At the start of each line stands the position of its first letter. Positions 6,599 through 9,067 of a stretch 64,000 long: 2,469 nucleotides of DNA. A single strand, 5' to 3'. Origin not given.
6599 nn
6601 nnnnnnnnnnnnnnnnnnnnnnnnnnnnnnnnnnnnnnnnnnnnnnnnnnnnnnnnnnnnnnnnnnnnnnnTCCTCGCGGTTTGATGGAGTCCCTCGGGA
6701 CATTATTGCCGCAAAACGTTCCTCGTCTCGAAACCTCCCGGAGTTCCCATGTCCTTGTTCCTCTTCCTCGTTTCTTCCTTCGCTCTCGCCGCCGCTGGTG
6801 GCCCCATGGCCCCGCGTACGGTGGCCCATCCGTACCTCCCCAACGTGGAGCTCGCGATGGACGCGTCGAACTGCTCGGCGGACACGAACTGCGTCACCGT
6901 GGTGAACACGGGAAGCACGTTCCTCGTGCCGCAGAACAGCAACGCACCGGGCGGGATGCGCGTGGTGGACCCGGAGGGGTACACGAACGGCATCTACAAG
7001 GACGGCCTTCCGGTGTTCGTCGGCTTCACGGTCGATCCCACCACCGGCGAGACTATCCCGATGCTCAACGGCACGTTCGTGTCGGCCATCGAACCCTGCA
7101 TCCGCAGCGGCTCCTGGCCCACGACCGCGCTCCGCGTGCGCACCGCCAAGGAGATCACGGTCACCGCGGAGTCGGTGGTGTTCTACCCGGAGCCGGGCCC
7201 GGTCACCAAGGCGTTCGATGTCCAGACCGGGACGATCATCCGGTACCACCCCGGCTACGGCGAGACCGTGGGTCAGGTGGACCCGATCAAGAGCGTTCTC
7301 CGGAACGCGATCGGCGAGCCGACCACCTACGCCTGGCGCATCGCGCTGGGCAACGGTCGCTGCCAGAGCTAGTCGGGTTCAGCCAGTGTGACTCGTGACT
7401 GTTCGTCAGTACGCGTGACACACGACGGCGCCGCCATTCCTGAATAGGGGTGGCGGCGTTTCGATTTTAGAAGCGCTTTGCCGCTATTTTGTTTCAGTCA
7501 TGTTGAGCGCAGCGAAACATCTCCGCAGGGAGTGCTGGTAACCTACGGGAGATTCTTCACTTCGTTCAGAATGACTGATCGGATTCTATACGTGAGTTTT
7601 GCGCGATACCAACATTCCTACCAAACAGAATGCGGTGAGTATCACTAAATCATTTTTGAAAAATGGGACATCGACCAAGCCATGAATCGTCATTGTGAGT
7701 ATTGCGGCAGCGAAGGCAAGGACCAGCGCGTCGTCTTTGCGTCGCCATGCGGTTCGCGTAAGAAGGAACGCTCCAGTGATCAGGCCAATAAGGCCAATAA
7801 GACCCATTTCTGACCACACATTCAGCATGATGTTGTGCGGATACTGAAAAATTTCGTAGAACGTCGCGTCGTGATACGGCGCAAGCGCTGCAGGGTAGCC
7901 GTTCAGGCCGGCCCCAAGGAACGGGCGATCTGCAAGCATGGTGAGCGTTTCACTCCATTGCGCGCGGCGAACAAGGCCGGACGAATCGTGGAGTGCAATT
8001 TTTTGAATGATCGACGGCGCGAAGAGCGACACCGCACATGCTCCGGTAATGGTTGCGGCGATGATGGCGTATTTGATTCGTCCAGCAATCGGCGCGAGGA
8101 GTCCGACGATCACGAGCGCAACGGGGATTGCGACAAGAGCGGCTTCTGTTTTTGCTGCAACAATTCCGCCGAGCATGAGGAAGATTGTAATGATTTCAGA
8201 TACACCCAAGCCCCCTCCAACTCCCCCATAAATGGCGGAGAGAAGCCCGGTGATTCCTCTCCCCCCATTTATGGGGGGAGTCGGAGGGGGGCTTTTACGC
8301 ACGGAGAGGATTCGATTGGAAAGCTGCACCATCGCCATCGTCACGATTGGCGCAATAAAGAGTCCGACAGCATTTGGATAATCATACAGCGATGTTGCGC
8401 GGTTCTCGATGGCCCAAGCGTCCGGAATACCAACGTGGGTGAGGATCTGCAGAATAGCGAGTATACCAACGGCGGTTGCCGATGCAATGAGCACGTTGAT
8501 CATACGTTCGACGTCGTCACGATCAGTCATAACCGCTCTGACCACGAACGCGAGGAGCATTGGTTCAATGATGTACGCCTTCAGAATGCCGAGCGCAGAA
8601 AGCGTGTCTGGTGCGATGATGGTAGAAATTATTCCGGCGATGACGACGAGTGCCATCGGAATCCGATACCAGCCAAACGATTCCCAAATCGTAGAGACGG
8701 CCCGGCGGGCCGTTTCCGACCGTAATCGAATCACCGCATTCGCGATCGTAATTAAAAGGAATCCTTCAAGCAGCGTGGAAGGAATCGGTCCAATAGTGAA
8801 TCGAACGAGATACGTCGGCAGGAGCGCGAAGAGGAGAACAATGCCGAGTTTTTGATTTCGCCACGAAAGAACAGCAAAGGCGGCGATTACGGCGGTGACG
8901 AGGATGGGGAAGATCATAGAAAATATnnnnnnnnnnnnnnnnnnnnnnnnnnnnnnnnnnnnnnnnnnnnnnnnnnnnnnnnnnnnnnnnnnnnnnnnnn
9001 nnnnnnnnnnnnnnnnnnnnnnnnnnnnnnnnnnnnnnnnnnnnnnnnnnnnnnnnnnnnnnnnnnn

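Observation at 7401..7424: Near-identical 24-nt motif at the 3' ends of two separate GC-rich blocks, each followed by a different terminator hairpin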

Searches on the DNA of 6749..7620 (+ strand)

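Call 95: search_rna_families(source=window, start=7350, end=7620, threshold=evalue, max_evalue=1)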
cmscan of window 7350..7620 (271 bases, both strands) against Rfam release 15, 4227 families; matches with E-value up to 1: 2.
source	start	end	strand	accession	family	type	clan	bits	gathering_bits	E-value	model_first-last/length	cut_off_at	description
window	7393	7466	-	RF02276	Hammerhead_II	Gene; ribozyme;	CL00010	28.5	37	0.00049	1-66/66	no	Hammerhead ribozyme (type II)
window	7353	7464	+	RF02883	BcKCsr2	Gene; sRNA;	-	13.2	40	0.91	1-129/129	no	Burkholderia sRNA 2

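Call 96: search_rna_families(source=window, start=7350, end=7620, threshold=evalue, max_evalue=0.01, show_alignments=1)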
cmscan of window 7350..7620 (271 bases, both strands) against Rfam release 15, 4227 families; matches with E-value up to 0.01: 1.
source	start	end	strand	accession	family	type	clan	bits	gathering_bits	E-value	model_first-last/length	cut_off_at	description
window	7393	7466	-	RF02276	Hammerhead_II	Gene; ribozyme;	CL00010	28.5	37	0.00049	1-66/66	no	Hammerhead ribozyme (type II)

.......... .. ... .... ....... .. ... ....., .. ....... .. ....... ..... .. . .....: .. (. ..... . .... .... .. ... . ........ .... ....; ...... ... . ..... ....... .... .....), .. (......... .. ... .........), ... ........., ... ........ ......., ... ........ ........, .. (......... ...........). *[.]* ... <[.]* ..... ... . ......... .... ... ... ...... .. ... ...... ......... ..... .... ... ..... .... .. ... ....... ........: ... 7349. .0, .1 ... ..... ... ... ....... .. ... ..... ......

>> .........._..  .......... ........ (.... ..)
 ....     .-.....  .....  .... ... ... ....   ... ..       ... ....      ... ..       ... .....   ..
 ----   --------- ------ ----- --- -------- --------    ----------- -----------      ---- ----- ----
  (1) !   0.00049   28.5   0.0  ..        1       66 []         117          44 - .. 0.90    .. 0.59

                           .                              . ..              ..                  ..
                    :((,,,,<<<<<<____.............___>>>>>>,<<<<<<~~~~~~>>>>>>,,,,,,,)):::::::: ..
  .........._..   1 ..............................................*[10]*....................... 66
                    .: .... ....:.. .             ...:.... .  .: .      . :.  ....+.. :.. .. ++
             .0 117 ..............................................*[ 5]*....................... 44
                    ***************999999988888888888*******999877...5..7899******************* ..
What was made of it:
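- On Hammerhead ribozyme type II: The window has GCC at the cleavage site and poor stems I and II (call 96).
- Stem I has non-standard pairs and stem II is barely formed (call 96).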

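Call 97: search_rna_families(sources=[L008, L009, L007], threshold=evalue, max_evalue=1, show_alignments=2)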
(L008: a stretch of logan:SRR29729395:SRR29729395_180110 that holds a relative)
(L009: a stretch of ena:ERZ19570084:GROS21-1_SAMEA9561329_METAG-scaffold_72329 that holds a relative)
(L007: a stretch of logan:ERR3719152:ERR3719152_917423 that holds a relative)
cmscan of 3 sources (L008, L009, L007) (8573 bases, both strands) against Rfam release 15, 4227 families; matches with E-value up to 1: 2.
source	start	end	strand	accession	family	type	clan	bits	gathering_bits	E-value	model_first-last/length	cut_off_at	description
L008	1003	1075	-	RF02276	Hammerhead_II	Gene; ribozyme;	CL00010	31.9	37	0.002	1-66/66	no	Hammerhead ribozyme (type II)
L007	1264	1352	-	RF00834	mir-268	Gene; miRNA;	-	27.9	47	0.067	1-89/89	no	mir-268 microRNA precursor family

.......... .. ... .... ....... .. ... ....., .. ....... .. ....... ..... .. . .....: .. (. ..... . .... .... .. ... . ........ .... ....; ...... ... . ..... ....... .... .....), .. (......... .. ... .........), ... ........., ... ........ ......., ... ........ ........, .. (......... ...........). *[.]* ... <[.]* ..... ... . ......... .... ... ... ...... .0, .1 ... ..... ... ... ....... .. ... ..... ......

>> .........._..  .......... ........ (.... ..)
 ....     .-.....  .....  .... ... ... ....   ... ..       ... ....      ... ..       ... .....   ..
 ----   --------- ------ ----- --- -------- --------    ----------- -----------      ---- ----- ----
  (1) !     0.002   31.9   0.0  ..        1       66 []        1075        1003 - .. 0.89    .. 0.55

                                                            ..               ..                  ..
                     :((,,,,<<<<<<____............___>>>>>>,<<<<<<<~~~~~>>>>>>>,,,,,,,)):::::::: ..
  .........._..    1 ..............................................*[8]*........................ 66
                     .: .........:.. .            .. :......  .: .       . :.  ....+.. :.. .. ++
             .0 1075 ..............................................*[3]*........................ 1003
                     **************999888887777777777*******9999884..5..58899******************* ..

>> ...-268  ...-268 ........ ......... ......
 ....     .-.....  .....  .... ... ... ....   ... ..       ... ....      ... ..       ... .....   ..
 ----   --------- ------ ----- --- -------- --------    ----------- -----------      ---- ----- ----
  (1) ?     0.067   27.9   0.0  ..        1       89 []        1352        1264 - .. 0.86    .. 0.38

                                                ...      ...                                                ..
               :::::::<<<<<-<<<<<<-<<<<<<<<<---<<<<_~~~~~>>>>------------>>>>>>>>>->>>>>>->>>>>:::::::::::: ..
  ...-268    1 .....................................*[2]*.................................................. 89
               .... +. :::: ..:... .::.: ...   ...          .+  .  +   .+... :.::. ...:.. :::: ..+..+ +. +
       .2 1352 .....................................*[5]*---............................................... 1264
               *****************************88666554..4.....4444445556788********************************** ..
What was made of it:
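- On Hammerhead ribozyme type II: The scores are 28.5 and 31.9 bits against a gathering score of 37 (calls 95, 97).
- Closest known: Hammerhead ribozyme type II. Same: On the minus strand a CUGACGA box, a CGAAAC box and a strong stem III occur in the right order (calls 95-97).
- It scores 31.9 bits in the ortholog L008, which also has a proper GUC cleavage triplet (calls 95-97).
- Tried and rejected: The hammerhead II hit on the minus strand was examined and rejected (calls 95-97).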

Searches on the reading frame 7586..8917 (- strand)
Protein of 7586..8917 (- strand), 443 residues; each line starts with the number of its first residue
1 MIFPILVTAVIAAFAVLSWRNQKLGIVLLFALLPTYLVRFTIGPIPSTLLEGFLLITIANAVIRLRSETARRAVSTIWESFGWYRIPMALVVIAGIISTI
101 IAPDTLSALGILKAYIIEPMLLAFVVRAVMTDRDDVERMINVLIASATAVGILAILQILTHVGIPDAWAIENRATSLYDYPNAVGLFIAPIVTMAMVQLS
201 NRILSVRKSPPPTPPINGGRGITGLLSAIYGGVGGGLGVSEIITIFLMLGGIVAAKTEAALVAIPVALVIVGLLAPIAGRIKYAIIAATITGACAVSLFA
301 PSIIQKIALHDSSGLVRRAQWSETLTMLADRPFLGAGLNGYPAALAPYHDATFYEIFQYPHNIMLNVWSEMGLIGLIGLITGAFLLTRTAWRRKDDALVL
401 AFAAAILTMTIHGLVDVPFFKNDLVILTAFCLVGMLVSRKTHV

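Call 77: search_protein_families(library=pfam, proteins=[window:7586-8917:-], max_evalue=0.001)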
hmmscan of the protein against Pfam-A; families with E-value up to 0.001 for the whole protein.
window:7586-8917:- (443 aa): 1 family
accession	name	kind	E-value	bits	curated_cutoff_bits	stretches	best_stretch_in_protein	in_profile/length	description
PF04932.20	Wzy_C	-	4.3e-17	62.7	31.7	1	244-380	2-149/149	O-Antigen ligase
